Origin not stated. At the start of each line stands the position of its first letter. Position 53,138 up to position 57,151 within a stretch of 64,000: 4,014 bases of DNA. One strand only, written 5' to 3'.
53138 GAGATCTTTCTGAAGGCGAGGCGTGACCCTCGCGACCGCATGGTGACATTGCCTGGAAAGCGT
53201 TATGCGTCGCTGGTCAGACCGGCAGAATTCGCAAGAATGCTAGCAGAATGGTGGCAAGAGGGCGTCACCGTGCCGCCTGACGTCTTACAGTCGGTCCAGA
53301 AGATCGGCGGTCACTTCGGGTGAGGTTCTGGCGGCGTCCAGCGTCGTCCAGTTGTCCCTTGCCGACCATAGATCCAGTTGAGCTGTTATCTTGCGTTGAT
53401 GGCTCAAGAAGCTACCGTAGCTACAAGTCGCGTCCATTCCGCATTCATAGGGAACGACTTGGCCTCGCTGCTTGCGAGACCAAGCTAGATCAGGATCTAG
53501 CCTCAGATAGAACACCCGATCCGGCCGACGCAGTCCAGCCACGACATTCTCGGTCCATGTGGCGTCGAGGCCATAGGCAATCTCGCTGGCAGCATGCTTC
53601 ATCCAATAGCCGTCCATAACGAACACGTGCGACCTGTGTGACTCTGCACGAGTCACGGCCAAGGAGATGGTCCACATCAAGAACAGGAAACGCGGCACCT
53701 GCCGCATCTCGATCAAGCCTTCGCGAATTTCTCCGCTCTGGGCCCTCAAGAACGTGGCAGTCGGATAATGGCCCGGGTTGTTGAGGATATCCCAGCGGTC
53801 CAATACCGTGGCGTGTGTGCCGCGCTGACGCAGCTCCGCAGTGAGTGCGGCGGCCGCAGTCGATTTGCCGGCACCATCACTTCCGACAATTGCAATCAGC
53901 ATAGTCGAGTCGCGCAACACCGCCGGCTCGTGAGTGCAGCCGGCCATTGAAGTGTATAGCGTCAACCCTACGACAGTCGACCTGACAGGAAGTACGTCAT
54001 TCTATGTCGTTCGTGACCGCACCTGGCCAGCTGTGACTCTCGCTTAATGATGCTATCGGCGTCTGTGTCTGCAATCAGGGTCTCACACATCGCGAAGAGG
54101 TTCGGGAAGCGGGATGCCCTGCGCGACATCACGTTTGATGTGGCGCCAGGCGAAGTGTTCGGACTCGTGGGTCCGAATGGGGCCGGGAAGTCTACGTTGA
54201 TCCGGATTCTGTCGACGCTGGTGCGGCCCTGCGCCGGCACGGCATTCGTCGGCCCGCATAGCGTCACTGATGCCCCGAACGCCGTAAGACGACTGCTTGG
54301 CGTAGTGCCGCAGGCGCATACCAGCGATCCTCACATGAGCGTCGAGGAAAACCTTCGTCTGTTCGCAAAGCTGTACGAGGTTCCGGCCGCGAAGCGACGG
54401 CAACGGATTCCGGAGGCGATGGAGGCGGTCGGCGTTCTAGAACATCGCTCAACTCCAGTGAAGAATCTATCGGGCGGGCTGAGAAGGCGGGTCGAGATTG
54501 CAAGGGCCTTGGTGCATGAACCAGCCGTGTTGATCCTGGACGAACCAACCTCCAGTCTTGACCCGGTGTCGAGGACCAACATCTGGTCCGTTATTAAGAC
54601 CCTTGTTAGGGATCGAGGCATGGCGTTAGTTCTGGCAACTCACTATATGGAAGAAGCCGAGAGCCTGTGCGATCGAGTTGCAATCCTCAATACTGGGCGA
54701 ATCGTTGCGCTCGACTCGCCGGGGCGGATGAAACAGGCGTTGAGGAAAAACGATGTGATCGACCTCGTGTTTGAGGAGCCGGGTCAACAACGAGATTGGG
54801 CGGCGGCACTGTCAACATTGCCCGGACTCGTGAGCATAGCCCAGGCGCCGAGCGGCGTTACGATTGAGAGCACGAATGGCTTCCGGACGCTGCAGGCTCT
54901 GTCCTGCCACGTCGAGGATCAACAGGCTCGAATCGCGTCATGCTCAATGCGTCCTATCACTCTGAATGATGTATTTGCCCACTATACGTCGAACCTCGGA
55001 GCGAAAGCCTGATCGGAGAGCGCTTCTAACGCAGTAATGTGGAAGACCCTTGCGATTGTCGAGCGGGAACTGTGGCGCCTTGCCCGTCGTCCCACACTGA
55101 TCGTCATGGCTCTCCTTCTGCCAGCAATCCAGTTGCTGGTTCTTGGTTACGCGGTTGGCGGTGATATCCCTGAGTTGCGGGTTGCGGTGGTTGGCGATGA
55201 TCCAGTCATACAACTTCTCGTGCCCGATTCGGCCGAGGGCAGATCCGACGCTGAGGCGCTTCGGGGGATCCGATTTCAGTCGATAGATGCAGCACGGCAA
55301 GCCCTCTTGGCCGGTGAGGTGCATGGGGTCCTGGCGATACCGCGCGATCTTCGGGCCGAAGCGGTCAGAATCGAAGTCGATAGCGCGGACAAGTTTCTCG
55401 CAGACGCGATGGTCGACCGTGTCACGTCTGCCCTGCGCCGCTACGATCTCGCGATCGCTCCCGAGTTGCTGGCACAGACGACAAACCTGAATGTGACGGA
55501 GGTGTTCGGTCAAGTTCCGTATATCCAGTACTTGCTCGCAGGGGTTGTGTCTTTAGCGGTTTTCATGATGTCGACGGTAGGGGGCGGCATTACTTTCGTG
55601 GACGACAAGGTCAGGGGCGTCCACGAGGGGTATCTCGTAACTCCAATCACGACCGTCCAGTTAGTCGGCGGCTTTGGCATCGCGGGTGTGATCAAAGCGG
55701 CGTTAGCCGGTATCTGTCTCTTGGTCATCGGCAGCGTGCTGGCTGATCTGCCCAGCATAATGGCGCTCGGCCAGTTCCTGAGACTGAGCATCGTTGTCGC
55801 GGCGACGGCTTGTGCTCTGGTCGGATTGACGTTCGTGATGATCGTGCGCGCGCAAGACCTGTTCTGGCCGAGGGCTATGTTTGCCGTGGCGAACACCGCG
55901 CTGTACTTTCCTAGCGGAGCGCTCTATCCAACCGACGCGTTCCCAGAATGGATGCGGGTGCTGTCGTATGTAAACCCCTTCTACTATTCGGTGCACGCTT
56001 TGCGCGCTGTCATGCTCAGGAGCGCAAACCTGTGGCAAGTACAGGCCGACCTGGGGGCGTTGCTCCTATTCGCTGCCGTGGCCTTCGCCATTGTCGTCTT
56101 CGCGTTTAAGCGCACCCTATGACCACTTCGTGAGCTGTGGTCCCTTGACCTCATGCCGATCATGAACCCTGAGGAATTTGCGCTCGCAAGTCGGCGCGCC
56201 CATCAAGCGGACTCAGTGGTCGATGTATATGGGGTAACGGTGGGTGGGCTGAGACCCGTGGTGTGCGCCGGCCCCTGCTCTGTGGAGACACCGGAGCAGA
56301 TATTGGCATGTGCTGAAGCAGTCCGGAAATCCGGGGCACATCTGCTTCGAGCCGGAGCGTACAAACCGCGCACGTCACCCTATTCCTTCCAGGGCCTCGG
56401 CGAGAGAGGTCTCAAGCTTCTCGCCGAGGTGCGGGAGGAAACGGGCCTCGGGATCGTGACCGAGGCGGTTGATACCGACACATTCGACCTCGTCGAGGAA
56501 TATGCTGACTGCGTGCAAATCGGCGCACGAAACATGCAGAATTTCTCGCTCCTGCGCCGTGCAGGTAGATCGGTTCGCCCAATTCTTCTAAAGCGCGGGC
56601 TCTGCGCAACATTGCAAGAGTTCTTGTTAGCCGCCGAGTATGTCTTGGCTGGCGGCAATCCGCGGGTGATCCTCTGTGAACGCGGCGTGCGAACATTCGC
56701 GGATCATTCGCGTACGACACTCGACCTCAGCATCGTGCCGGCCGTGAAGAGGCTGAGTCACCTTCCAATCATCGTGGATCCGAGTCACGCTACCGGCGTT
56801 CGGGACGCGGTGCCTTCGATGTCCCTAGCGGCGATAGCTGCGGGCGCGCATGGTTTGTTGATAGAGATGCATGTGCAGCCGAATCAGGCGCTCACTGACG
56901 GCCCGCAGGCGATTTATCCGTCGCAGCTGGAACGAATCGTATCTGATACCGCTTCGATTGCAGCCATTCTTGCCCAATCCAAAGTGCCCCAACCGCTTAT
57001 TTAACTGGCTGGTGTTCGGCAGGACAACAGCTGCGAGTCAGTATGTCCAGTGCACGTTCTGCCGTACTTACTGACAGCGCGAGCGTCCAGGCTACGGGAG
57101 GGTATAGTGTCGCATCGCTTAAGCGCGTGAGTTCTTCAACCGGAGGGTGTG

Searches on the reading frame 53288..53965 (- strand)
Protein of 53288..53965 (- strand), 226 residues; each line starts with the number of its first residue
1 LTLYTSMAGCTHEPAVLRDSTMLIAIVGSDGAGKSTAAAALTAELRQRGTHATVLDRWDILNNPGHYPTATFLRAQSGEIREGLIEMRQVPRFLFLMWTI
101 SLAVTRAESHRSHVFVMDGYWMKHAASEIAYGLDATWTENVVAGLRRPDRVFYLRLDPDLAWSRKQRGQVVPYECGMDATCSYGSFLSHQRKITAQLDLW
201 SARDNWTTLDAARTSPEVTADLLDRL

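Call 73: search_protein_families(library=pfam, proteins=[window:53288-53965:-], max_evalue=0.01)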
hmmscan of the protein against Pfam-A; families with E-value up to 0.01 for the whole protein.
window:53288-53965:- (226 aa): 9 families
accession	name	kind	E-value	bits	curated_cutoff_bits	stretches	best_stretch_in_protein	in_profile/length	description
PF02223.23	Thymidylate_kin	-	1.5e-08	35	27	1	28-170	3-140/185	Thymidylate kinase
PF01583.26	APS_kinase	-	0.001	19.6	21.1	1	22-56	3-37/152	Adenylylsulphate kinase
PF03308.22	MeaB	-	0.0013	18.2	23.1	1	22-55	34-67/273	Methylmalonyl Co-A mutase-associated GTPase MeaB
PF10412.15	TrwB_AAD_bind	-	0.0014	18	20.5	1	18-57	12-51/387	Type IV secretion-system coupling protein DNA-binding domain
PF00005.33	ABC_tran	-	0.0027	18.7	25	1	23-50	13-41/137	ABC transporter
PF13401.12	AAA_22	-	0.0037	18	27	1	20-55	4-37/130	AAA domain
PF13191.12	AAA_16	-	0.0047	17.9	32.6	1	18-80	21-78/167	AAA ATPase domain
PF01935.23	DUF87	-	0.0067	17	23.2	0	24-56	26-59/220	Helicase HerA, central domain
PF06414.18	Zeta_toxin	-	0.0097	15.8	22.3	0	22-54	17-48/199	Zeta toxin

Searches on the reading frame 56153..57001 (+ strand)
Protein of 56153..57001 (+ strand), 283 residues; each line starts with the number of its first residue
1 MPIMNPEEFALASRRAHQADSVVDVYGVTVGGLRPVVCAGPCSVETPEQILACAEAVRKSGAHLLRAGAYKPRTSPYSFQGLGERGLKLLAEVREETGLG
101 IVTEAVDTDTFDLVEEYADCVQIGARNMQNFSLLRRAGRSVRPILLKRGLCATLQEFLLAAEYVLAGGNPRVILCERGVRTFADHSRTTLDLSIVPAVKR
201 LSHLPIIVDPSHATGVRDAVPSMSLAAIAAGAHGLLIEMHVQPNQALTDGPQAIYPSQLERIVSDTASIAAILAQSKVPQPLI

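Call 11: search_protein_families(library=pfam, proteins=[window:56153-57001:+], max_evalue=0.001)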
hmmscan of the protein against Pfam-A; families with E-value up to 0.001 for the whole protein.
window:56153-57001:+ (283 aa): 2 families
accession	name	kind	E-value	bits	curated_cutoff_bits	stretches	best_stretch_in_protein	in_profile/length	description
PF00793.26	DAHP_synth_1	-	1.4e-72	244.3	25.5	1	31-262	13-257/270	DAHP synthetase I family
PF03102.20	NeuB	-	2.1e-07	31.1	22.1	1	82-275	53-238/241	NeuB family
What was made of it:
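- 56153..57004 (+): DAHP synthase, likely a dedicated supply of shikimate-pathway precursor. DAHP_synth_1 244 bits (call 11).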

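Call 53: search_protein_families(library=ncbifam, proteins=[window:56153-57001:+], max_evalue=0.00001)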
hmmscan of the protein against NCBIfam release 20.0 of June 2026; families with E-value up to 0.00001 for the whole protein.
window:56153-57001:+ (283 aa): 8 families
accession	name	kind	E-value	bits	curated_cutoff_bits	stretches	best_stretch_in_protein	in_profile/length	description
NF006421.0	PRK08673.1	subfamily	1.2e-122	409.4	335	1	7-275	67-335/338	3-deoxy-7-phosphoheptulonate synthase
TIGR01361.1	DAHP_synth_Bsub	equivalog_domain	2.5e-107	358.1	267.75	1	11-267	2-258/260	3-deoxy-7-phosphoheptulonate synthase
NF009933.0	PRK13396.1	subfamily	6.3e-101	337.9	486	1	28-276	94-344/352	3-deoxy-7-phosphoheptulonate synthase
NF009239.0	PRK12595.1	equivalog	1.8e-95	320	279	1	10-269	94-353/360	bifunctional 3-deoxy-7-phosphoheptulonate synthase/chorismate mutase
NF041229.1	BagF_FevY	exception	1.2e-93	314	700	1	9-262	65-318/340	phospho-2-dehydro-3-deoxyheptonate aldolase BagF/FevY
TIGR01362.1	KDO8P_synth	equivalog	5e-30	104.5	314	1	36-273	4-256/258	3-deoxy-8-phosphooctulonate synthase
NF003543.0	PRK05198.1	equivalog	8.9e-30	103.6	242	1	34-272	17-270/273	3-deoxy-8-phosphooctulonate synthase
NF009109.0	PRK12457.1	equivalog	1.7e-18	66.8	457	1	72-271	60-270/281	3-deoxy-8-phosphooctulonate synthase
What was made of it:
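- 56153..57004 (+): NF006421 409 bits, above its 335 cut-off (call 53).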
